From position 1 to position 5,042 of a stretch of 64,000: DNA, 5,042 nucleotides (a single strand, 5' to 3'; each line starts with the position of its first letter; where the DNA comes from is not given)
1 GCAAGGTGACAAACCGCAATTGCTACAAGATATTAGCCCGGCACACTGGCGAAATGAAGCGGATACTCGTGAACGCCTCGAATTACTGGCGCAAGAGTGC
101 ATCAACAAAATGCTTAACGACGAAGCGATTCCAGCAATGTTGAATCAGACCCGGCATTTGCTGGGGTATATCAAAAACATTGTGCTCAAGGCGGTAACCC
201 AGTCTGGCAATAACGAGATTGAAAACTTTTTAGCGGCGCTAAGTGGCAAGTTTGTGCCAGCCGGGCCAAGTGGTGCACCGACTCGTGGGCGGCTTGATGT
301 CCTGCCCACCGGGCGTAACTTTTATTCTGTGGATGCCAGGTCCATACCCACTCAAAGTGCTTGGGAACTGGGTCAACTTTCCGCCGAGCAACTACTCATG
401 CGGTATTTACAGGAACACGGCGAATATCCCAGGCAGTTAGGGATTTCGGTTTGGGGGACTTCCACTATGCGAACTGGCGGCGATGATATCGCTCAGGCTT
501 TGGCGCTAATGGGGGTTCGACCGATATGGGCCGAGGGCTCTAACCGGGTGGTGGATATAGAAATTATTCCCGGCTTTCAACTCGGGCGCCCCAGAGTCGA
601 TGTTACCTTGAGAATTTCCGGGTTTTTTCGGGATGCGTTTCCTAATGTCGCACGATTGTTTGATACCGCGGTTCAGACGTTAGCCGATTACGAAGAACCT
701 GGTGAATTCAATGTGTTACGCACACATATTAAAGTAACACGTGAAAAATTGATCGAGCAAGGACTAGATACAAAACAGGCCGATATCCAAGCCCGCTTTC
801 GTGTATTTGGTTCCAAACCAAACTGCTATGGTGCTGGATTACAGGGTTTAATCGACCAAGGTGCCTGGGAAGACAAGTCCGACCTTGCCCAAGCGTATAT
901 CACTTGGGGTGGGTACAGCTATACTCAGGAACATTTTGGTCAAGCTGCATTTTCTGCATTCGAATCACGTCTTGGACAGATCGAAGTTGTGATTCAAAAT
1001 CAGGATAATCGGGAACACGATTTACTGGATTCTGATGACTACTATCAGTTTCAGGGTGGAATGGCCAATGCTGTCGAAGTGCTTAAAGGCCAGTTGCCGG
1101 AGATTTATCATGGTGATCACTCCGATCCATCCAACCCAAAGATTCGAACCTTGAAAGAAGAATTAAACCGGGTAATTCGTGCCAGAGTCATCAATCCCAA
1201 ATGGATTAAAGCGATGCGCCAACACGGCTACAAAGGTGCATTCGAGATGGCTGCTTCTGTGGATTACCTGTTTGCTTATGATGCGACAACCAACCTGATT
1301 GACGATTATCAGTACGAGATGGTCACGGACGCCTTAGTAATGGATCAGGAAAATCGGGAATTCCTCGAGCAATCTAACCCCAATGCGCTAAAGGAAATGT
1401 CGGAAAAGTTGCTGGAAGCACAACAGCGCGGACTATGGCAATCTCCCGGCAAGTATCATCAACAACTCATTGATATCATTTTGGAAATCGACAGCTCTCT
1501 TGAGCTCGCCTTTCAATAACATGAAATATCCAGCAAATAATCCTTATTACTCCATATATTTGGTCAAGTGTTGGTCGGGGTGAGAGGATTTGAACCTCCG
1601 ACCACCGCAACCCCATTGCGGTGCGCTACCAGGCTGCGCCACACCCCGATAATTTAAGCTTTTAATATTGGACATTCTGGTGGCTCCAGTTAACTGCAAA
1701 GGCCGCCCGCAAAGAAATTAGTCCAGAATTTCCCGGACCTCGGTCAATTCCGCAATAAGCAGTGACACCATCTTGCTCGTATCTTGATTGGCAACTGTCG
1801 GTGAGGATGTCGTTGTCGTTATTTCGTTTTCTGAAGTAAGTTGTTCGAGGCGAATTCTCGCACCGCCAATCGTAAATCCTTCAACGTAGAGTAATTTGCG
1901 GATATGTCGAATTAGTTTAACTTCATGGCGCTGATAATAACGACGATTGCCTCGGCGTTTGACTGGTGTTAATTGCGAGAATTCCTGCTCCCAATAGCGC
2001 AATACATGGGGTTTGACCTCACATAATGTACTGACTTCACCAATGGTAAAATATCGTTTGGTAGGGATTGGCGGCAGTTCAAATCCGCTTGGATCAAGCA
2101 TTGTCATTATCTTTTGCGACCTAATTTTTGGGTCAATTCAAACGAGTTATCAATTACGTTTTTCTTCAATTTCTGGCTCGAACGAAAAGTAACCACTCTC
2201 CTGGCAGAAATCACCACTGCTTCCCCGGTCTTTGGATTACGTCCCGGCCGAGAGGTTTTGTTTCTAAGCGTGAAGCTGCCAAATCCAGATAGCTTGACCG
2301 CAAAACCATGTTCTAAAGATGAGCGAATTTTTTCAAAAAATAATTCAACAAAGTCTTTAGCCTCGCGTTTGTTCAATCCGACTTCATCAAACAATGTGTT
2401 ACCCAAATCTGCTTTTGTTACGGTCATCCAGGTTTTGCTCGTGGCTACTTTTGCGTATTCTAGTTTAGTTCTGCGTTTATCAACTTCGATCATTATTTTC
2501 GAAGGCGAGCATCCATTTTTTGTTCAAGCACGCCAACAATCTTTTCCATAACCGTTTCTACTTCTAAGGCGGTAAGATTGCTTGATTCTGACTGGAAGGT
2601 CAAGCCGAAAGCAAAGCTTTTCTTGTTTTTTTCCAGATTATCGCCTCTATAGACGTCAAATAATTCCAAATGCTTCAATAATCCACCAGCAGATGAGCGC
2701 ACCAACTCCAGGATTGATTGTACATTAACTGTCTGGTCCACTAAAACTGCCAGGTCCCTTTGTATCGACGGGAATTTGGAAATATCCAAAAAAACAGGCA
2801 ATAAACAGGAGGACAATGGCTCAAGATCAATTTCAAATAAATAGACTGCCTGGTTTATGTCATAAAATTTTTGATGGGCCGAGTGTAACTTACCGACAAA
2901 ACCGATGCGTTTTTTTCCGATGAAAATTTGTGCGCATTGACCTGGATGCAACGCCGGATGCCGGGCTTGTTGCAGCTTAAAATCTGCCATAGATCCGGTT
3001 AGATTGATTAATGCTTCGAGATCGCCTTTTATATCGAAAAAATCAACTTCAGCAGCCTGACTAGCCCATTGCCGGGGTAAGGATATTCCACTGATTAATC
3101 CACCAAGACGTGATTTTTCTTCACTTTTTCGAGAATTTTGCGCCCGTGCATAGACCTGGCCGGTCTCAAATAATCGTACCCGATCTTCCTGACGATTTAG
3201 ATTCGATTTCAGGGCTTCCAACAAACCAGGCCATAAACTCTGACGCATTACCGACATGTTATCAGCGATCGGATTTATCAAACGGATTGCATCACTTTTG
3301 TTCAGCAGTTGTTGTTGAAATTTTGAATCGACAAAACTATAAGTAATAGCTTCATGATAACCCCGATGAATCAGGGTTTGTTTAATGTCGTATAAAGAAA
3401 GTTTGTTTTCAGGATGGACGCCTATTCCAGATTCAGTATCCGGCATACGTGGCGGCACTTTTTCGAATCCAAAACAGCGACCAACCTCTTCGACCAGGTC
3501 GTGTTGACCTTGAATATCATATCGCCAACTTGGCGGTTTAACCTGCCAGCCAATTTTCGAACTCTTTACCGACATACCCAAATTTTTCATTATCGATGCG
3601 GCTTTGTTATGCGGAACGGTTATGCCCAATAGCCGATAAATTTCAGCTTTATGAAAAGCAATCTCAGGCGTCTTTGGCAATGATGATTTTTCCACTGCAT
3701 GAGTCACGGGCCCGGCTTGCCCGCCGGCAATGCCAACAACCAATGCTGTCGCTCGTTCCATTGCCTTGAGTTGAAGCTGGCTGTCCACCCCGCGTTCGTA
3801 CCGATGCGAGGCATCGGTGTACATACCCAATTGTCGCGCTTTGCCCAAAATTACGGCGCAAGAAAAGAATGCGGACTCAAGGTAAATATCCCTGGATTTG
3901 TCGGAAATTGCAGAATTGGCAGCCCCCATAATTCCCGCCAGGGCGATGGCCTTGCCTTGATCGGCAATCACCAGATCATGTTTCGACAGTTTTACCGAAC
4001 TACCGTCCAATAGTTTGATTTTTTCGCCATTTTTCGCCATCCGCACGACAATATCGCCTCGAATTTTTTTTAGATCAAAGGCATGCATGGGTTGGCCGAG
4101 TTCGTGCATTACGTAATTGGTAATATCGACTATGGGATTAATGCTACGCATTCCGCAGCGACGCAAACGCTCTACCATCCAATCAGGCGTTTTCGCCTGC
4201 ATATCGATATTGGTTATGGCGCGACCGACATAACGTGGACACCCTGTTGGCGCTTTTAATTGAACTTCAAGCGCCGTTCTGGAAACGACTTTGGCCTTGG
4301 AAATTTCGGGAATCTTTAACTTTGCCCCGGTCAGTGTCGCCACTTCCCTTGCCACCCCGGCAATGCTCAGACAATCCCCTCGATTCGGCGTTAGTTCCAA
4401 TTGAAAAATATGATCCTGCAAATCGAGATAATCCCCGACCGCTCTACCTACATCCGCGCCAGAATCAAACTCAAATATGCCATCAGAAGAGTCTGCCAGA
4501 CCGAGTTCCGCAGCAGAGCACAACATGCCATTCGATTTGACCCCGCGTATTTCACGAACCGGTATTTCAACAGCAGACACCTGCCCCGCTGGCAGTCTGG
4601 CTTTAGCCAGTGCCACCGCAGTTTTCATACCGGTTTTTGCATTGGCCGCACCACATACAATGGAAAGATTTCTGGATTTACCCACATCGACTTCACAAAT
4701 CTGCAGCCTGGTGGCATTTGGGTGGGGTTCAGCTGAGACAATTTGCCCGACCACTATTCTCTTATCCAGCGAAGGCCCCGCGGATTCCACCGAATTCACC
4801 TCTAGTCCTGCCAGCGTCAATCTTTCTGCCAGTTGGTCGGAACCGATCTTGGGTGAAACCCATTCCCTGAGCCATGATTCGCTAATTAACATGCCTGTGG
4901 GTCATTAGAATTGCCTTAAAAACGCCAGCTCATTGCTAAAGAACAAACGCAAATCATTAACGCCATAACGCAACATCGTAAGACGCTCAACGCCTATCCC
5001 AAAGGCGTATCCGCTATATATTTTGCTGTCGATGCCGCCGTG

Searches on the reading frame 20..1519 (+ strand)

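Call 60: search_protein_families(library=pfam, proteins=[window:20-1519:+], max_evalue=0.00001)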
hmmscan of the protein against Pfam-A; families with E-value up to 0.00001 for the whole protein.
window:20-1519:+ (499 aa): 1 family
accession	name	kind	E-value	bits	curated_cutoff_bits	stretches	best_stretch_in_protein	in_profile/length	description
PF02514.21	CobN-Mg_chel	-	6.3e-195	650.6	24.5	1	6-476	627-1086/1090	CobN/Magnesium Chelatase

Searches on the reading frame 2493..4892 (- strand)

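Call 8: search_protein_families(library=pfam, proteins=[window:2493-4892:-], max_evalue=0.01)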
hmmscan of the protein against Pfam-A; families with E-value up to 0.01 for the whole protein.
window:2493-4892:- (799 aa): 5 families
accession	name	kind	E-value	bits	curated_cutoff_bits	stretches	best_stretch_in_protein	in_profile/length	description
PF03483.22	B3_4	-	3.2e-69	232.4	29.3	1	218-390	2-174/174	B3/4 domain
PF17759.6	tRNA_synthFbeta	-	6.6e-66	222.3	22.4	1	480-690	2-214/214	Phenylalanyl tRNA synthetase beta chain CLM domain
PF03147.19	FDX-ACB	-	9.8e-29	100.1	31.1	1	705-798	1-94/94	Ferredoxin-fold anticodon binding domain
PF01588.26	tRNA_bind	-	1.2e-20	73.8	27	1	46-150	1-95/96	Putative tRNA binding domain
PF03484.21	B5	-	1e-17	64.5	28.6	1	411-476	1-67/67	tRNA synthetase B5 domain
